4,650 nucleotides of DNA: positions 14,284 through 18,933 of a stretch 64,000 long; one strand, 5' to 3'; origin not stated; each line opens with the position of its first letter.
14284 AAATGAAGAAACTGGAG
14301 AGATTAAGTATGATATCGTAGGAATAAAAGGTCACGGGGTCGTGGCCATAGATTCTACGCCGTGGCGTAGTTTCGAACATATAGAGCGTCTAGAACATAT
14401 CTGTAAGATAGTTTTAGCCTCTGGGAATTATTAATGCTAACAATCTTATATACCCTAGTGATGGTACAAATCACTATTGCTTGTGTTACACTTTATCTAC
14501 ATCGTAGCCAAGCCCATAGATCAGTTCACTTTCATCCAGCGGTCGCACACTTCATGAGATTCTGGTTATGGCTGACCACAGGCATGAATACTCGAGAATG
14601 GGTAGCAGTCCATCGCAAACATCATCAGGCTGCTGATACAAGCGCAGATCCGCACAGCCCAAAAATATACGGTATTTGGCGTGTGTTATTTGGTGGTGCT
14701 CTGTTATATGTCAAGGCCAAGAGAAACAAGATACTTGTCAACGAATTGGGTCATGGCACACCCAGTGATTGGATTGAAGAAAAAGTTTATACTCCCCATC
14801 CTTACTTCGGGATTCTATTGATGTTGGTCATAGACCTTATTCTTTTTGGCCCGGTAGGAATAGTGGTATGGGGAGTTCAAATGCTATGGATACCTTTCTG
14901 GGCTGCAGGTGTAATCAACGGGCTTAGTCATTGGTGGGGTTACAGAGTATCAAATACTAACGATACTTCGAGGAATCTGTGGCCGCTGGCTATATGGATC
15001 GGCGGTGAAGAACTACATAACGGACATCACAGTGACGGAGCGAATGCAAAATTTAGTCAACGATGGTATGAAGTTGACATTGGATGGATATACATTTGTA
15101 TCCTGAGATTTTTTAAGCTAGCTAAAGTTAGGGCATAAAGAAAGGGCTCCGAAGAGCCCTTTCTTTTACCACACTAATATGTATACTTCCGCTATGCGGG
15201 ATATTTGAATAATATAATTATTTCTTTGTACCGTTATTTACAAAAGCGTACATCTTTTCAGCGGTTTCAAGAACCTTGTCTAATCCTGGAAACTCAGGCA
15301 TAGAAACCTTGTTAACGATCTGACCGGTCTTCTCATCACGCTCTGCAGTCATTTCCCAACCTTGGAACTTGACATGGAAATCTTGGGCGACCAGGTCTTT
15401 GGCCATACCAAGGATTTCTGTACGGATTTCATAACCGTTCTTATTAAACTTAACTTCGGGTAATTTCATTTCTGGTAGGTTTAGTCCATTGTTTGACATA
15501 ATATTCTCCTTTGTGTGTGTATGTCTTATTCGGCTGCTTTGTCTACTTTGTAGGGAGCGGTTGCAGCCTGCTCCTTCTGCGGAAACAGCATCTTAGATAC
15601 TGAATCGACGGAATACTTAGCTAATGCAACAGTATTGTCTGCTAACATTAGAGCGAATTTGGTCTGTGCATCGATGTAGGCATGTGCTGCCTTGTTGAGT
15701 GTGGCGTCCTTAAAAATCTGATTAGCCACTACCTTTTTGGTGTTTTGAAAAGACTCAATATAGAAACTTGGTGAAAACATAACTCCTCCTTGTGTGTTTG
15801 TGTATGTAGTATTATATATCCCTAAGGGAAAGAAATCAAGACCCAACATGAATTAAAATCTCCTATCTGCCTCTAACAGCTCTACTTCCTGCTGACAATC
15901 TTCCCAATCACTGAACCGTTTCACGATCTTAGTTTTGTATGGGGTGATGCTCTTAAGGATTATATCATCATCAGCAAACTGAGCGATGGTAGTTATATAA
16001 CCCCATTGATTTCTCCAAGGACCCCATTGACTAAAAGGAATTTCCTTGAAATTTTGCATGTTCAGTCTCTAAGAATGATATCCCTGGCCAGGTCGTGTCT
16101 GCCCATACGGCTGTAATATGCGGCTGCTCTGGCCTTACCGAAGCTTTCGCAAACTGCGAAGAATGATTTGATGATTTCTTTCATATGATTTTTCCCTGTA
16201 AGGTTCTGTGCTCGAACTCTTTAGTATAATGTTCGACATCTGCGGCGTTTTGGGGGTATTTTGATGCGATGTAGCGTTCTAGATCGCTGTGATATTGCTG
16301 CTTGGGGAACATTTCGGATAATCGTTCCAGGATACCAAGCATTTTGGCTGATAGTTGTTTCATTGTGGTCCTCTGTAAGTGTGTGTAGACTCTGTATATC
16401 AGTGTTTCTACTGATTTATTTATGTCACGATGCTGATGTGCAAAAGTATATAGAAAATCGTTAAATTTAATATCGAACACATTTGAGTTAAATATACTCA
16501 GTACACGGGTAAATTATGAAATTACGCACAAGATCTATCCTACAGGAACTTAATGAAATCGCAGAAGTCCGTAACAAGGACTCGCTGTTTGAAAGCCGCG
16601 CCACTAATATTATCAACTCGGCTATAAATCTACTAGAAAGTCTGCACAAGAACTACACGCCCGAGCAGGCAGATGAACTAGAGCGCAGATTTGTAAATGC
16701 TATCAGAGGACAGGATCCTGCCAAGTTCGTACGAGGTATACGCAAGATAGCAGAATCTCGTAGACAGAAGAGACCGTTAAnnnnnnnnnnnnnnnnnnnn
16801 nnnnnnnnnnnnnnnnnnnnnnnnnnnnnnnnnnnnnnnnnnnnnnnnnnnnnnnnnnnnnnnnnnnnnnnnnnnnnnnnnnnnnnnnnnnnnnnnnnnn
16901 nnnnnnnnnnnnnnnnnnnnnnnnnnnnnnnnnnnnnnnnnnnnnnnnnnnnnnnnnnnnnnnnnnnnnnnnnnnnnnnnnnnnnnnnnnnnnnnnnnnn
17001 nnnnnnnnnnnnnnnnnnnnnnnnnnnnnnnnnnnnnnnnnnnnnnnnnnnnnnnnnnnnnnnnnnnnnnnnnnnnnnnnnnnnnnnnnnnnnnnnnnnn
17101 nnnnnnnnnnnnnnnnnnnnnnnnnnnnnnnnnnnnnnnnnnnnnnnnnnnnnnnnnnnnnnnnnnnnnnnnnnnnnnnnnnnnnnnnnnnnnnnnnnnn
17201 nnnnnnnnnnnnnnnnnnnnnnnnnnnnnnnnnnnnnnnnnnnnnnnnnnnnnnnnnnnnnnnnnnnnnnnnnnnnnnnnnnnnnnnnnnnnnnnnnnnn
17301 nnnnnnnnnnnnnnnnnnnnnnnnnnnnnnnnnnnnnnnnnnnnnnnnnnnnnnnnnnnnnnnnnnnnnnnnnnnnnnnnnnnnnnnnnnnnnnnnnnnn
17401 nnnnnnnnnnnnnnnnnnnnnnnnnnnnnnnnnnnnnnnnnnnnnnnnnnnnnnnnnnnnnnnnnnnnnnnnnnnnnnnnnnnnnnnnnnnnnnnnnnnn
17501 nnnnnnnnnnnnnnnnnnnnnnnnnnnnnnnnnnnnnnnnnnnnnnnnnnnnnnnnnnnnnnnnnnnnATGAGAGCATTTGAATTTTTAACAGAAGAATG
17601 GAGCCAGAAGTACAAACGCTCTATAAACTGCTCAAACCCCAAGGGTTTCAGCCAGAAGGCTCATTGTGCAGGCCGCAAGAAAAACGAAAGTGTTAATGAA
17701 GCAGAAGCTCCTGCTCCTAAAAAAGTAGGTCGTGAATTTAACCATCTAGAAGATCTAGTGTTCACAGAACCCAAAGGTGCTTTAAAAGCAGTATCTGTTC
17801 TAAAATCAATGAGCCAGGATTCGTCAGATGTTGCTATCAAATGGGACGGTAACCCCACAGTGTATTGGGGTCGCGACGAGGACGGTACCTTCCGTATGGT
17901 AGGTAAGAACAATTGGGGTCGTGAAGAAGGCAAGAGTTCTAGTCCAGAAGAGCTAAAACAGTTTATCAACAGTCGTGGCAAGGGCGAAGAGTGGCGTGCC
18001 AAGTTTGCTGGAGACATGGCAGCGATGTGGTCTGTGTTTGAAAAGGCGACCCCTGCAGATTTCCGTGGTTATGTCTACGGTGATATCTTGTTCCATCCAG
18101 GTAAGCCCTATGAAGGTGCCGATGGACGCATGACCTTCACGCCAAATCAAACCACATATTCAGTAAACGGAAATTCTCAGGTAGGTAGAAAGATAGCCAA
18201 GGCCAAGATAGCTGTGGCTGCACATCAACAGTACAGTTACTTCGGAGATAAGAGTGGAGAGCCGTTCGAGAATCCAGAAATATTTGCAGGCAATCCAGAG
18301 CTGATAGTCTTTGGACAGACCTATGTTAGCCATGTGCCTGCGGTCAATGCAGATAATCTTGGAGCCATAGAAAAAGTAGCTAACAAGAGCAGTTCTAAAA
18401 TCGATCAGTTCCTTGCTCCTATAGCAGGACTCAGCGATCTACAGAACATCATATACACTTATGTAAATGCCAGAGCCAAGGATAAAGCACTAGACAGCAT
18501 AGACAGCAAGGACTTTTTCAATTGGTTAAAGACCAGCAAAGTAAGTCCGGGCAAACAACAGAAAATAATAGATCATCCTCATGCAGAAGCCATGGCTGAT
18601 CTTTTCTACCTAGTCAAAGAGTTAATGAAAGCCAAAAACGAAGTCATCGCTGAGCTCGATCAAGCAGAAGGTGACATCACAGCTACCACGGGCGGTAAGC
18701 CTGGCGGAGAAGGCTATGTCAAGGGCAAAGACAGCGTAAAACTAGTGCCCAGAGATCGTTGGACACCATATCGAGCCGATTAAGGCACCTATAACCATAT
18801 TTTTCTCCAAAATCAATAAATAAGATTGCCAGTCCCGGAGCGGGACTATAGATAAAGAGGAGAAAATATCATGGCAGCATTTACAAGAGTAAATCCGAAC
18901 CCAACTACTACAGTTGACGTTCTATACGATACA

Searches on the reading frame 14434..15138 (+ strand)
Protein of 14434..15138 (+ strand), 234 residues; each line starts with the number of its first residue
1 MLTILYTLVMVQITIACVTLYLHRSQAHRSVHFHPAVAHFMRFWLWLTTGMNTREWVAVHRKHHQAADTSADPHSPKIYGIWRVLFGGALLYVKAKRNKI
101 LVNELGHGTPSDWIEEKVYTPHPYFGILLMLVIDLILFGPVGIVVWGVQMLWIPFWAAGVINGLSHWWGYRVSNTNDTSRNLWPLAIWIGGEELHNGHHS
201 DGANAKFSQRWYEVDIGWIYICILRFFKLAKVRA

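Call 24: search_protein_families(library=pfam, proteins=[window:14434-15138:+], max_evalue=0.01)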
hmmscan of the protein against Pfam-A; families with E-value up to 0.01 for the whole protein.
window:14434-15138:+ (234 aa): 1 family
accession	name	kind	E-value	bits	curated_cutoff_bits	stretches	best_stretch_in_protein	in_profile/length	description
PF00487.30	FA_desaturase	-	2.5e-11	44.3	29.7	1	6-200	8-222/253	Fatty acid desaturase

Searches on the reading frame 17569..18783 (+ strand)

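Call 23: search_protein_families(library=pfam, proteins=[window:17569-18783:+], max_evalue=0.01)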
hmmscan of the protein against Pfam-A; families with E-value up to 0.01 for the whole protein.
window:17569-18783:+ (404 aa): 1 family
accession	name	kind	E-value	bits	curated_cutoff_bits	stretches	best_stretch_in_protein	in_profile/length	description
PF19782.4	DUF6267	-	4.7e-23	82.6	27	1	58-396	5-365/376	Family of unknown function (DUF6267)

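Call 56: search_protein_families(library=phrogs, proteins=[window:17569-18783:+], max_evalue=0.00001)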
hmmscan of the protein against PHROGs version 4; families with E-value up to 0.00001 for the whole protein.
window:17569-18783:+ (404 aa): 1 family
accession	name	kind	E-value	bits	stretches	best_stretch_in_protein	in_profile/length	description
phrog_455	-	unknown function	1.1e-13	52.5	1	59-108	30-80/764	-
